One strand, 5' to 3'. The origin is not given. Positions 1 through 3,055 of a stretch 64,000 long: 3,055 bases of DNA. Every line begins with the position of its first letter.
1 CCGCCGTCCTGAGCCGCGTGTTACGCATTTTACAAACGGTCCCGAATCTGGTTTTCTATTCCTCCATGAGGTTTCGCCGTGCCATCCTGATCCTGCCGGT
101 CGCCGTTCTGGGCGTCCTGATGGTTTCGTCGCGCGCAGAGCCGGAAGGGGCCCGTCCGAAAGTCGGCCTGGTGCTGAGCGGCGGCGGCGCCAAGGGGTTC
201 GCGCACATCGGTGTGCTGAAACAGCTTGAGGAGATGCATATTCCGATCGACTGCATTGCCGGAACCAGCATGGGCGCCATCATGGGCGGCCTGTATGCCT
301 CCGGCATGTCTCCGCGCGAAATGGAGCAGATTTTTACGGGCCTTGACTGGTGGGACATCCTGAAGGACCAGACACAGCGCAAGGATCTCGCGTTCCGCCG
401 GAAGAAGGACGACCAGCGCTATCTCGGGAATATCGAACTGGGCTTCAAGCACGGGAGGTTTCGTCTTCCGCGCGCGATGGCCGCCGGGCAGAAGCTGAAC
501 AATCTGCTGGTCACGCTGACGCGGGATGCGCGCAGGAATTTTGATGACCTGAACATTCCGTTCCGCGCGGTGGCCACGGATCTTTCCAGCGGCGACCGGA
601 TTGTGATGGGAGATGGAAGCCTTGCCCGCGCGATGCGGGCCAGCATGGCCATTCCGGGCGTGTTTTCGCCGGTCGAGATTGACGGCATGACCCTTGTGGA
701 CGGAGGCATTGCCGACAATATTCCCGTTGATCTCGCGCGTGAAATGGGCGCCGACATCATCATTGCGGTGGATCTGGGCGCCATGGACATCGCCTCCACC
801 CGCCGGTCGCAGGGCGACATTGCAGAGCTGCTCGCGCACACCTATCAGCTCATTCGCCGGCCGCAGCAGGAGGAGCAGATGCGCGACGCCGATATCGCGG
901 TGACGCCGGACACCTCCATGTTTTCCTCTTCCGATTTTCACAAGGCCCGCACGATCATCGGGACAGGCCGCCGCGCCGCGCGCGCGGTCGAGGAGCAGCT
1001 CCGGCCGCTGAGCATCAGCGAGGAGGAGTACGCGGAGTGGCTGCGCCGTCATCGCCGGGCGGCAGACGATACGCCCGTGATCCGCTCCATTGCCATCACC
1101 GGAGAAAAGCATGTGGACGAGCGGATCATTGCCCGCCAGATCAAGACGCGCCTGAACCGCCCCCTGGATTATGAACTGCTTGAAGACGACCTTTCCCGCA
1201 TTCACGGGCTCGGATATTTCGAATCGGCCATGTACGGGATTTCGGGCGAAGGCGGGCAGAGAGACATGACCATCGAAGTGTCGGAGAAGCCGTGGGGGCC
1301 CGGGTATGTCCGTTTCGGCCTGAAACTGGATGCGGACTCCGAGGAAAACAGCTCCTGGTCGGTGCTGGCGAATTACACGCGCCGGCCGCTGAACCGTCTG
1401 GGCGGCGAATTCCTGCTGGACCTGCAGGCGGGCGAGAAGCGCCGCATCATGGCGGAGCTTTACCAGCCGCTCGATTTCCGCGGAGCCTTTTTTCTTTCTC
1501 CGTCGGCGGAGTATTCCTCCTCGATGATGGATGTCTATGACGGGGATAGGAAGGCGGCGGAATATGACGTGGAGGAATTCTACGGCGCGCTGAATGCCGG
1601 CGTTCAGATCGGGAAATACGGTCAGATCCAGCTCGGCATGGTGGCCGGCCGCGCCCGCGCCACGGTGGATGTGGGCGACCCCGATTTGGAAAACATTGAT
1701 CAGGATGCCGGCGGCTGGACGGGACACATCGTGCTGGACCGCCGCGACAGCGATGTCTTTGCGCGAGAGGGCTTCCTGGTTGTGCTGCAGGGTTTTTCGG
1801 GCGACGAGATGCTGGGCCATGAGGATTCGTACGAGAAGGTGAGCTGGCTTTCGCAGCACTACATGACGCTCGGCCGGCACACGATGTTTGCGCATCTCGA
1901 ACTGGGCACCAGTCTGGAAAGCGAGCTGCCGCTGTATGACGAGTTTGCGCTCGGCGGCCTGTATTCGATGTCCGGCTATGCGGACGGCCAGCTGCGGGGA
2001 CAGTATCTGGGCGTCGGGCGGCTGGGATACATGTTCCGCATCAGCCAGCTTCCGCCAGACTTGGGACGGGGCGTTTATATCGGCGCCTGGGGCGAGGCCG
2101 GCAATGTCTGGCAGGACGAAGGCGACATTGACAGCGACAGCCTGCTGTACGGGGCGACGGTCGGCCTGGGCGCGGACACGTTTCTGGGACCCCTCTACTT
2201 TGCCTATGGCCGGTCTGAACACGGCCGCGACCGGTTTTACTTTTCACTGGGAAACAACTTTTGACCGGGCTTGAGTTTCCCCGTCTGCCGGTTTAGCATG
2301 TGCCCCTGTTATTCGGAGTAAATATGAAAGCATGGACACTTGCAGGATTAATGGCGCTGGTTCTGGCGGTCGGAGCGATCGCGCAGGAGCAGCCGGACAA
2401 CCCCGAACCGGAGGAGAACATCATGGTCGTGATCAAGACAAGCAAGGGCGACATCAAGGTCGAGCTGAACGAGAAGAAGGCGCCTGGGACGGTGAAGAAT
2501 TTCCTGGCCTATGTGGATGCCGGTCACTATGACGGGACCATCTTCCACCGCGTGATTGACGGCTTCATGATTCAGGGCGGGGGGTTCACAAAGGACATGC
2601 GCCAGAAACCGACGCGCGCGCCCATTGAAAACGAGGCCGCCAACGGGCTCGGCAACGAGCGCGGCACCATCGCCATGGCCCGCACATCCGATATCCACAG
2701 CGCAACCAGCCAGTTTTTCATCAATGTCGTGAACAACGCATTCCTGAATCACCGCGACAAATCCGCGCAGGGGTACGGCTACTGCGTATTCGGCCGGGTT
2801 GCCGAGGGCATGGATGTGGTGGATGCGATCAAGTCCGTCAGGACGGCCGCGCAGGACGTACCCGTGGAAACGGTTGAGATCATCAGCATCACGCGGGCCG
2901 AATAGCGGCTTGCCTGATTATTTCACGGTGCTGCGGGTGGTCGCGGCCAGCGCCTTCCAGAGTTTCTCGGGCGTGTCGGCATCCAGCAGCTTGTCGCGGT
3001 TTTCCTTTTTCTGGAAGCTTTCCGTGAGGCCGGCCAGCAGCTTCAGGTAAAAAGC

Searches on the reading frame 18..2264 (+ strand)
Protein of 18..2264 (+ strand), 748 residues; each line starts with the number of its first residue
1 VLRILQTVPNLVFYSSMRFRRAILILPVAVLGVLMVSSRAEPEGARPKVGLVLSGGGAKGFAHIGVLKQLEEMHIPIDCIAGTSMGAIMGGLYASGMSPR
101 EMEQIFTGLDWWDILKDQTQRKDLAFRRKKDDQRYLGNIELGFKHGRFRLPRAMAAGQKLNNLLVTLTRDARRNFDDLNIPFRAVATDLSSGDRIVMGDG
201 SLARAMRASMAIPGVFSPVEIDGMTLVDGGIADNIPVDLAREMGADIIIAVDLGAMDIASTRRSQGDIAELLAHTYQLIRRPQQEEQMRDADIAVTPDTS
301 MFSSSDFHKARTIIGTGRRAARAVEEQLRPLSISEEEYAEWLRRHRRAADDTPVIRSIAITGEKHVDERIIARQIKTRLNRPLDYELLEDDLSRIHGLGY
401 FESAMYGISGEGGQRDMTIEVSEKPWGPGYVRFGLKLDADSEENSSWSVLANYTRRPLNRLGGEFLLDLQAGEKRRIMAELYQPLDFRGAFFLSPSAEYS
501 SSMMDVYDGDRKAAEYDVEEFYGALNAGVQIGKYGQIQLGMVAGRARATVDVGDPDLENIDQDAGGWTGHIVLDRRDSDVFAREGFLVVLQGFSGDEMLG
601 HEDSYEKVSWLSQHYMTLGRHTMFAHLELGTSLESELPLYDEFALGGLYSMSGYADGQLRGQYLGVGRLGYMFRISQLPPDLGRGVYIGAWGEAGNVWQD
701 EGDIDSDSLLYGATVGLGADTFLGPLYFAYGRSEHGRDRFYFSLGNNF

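Call 5: search_protein_families(library=pfam, proteins=[window:18-2264:+], max_evalue=0.01)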
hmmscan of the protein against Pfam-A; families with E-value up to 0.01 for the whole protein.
window:18-2264:+ (748 aa): 3 families
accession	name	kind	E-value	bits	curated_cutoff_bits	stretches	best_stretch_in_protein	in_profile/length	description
PF01734.28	Patatin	-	1.8e-37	129.8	27.7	1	51-240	1-190/191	Patatin-like phospholipase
PF01103.29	Omp85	-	5.4e-17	62.7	24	1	496-748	41-325/325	Omp85 superfamily domain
PF07244.20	POTRA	-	6e-07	30.5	21.3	1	353-424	1-79/79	Surface antigen variable number repeat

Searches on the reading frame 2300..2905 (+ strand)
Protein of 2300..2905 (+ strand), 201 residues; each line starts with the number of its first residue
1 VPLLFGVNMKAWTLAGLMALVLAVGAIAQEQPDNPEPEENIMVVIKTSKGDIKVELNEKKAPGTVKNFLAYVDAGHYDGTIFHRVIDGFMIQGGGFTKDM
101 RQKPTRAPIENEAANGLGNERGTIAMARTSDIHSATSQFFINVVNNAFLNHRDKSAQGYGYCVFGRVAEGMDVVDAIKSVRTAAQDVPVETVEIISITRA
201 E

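Call 5: search_protein_families(library=pfam, proteins=[window:2300-2905:+], max_evalue=0.01)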
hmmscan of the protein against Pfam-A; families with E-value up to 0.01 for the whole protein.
window:2300-2905:+ (201 aa): 1 family
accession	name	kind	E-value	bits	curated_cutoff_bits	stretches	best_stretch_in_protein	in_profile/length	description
PF00160.26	Pro_isomerase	-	2.3e-48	164.8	21.7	1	43-198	2-158/159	Cyclophilin type peptidyl-prolyl cis-trans isomerase/CLD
